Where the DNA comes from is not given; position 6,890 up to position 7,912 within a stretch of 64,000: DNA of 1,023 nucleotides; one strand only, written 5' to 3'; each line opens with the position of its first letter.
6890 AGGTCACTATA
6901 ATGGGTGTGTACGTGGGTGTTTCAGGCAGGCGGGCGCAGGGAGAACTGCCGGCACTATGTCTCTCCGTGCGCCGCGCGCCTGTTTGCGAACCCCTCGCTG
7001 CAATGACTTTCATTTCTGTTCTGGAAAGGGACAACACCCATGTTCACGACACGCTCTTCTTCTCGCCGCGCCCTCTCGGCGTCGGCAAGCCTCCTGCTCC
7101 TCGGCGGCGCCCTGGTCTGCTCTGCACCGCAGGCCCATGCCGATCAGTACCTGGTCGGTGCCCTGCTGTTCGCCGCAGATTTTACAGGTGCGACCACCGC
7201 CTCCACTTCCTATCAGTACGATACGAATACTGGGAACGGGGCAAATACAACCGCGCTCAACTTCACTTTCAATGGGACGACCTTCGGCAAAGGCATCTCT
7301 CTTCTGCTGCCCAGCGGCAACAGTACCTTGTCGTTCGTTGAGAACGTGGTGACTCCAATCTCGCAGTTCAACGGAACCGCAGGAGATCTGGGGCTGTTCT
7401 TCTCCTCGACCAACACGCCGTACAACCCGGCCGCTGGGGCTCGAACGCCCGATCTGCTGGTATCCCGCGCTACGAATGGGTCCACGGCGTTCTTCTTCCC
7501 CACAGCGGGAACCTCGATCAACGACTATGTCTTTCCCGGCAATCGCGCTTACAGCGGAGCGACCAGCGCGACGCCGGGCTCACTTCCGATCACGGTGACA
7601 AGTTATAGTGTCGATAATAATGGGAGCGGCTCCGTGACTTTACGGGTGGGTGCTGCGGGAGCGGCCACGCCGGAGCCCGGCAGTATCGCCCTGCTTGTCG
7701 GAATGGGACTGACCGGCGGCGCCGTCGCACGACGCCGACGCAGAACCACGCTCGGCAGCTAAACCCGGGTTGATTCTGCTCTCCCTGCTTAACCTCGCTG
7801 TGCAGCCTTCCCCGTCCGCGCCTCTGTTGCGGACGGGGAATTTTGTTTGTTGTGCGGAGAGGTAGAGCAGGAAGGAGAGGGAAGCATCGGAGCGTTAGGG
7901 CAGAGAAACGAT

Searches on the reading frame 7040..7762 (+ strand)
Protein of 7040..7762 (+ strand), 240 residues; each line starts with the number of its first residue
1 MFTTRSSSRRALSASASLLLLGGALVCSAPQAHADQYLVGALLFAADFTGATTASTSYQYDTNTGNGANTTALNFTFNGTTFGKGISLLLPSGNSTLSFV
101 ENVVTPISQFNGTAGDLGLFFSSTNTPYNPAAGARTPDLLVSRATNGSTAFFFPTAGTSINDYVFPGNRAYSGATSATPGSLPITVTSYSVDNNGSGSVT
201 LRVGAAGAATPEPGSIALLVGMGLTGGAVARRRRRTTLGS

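Call 41: search_protein_families(library=pfam, proteins=[window:7040-7762:+], max_evalue=0.01)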
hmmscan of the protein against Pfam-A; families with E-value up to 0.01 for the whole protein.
window:7040-7762:+ (240 aa): 1 family
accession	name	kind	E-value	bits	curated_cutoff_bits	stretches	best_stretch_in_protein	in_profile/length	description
PF07589.16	PEP-CTERM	-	0.0014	19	20.7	1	209-234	1-24/24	PEP-CTERM motif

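Call 56: find_homologous_proteins(query=window:7040-7762:+, max_evalue=0.001)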
Query window:7040-7762:+ (240 aa): 27 proteins with E <= 0.001 among 8000 candidates.
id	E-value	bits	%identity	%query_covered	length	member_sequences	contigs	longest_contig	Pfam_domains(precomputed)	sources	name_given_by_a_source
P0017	1.8e-143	494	100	100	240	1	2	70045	-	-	-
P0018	3.5e-107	375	79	100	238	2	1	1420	-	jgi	jgi:hypothetical protein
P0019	9.8e-102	357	75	87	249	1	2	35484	-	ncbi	-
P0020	2.7e-101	356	73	98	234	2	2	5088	-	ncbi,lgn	-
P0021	1.9e-100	353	74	98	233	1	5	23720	-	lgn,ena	-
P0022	1.1e-93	331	70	98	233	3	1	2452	-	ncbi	-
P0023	7.3e-92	325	71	98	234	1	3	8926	-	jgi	jgi:hypothetical protein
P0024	1.3e-91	324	69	98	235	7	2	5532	-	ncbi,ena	-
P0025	1.1e-74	269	63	90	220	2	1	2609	-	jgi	-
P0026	8.5e-72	259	57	98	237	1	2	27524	-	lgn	-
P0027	8.6e-72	259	62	98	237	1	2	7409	-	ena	-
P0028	3.3e-69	251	57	98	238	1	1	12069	-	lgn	-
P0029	1.5e-68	249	62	98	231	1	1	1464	-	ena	-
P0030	7.5e-68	246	58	98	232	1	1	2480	-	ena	-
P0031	1.9e-67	245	61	98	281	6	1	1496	-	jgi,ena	-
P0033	9.2e-67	243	57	98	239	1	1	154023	-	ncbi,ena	-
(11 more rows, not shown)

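Call 57: find_encoding_contigs(protein=P0019, flank=4000, max_places=1)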
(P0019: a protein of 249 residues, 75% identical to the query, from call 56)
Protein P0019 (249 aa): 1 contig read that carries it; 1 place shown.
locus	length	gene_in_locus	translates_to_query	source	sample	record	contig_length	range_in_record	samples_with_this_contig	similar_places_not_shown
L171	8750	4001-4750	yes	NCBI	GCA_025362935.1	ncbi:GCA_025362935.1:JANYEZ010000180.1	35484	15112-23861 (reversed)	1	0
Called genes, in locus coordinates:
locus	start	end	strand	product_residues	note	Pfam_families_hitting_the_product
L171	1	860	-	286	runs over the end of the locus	PF01073:3Beta_HSD (weak), PF01370:Epimerase (faint), PF05368:NmrA, PF07993:NAD_binding_4 (weak), PF13460:NAD_binding_10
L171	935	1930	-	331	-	PF00106:adh_short (weak), PF01073:3Beta_HSD, PF01370:Epimerase, PF02254:TrkA_N (weak), PF04321:RmlD_sub_bind (faint), PF05368:NmrA, PF16363:GDP_Man_Dehyd (weak), PF13460:NAD_binding_10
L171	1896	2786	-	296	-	PF01073:3Beta_HSD (weak), PF01370:Epimerase, PF04321:RmlD_sub_bind (weak), PF05368:NmrA, PF07993:NAD_binding_4 (weak), PF13460:NAD_binding_10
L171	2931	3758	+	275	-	PF13560:HTH_31, PF17765:MLTR_LBD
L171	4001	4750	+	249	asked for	-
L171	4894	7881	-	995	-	PF13401:AAA_22 (faint), PF03704:BTAD, PF13424:TPR_12 (faint), PF00515:TPR_1 (faint), PF07719:TPR_2 (faint), PF13176:TPR_7 (faint), PF00931:NB-ARC (weak), PF13191:AAA_16, +1 more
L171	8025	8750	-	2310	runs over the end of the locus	-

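Call 58: find_encoding_contigs(protein=P0021, flank=4000, max_places=1)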
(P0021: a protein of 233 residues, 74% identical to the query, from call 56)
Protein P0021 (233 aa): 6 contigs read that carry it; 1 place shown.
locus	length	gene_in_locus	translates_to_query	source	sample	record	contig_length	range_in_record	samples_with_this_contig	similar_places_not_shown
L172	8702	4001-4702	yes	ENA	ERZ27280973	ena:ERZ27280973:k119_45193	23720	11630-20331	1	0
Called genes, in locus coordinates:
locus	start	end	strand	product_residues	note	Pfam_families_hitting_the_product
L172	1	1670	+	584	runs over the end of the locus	PF00664:ABC_membrane, PF00005:ABC_tran, PF02463:SMC_N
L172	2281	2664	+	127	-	-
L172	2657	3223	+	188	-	-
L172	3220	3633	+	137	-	-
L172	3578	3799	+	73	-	PF00005:ABC_tran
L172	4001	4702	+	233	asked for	-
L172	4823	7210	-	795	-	PF04773:FecR (weak), PF20245:DUF6600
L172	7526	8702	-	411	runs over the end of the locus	PF00890:FAD_binding_2 (weak), PF01266:DAO (faint), PF03486:HI0933_like, PF12831:FAD_oxidored, PF13450:NAD_binding_8 (weak), PF22780:HI0933_like_1st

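Call 59: find_encoding_contigs(protein=P0026, flank=4000, max_places=1)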
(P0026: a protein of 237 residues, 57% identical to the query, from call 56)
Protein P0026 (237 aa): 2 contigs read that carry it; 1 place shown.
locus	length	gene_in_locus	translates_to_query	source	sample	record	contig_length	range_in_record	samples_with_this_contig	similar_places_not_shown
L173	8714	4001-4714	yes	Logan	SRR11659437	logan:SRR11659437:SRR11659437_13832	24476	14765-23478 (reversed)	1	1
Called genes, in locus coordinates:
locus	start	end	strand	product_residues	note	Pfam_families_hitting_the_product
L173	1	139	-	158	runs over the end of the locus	PF01245:Ribosomal_L19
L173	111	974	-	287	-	PF01746:tRNA_m1G_MT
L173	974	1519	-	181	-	PF01782:RimM, PF05239:PRC, PF24986:PRC_RimM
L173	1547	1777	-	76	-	PF13083:KH_KhpA-B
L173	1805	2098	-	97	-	PF00886:Ribosomal_S16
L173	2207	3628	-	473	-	PF02881:SRP54_N, PF00448:SRP54, PF02978:SRP_SPB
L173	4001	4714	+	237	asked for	-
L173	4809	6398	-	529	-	PF13650:Asp_protease_2 (weak), PF13975:gag-asp_proteas (faint)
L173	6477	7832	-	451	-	-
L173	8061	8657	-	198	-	PF01510:Amidase_2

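Call 60: find_encoding_contigs(protein=P0033, flank=4000, max_places=1)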
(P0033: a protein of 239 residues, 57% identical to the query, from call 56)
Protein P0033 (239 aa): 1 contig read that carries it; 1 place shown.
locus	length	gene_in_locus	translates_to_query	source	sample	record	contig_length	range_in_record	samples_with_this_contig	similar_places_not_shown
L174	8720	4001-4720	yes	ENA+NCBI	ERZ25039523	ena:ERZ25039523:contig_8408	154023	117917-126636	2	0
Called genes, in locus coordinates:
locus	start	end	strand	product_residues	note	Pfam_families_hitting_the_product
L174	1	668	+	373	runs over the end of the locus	PF20597:pAdhesive_15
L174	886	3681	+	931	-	PF03704:BTAD, PF07719:TPR_2 (faint), PF13374:TPR_10 (faint), PF24885:TPR_NPHP3 (faint), PF00515:TPR_1 (faint), PF13424:TPR_12, PF17874:TPR_MalT (weak), PF13424:TPR_12 (weak), +1 more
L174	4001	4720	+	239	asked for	-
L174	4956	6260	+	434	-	PF18096:Thump_like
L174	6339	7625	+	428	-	PF02463:SMC_N, PF11398:DUF2813 (faint), PF13175:AAA_15, PF13476:AAA_23 (weak), PF13304:AAA_21, PF13175:AAA_15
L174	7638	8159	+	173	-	PF14103:DUF4276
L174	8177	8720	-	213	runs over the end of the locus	-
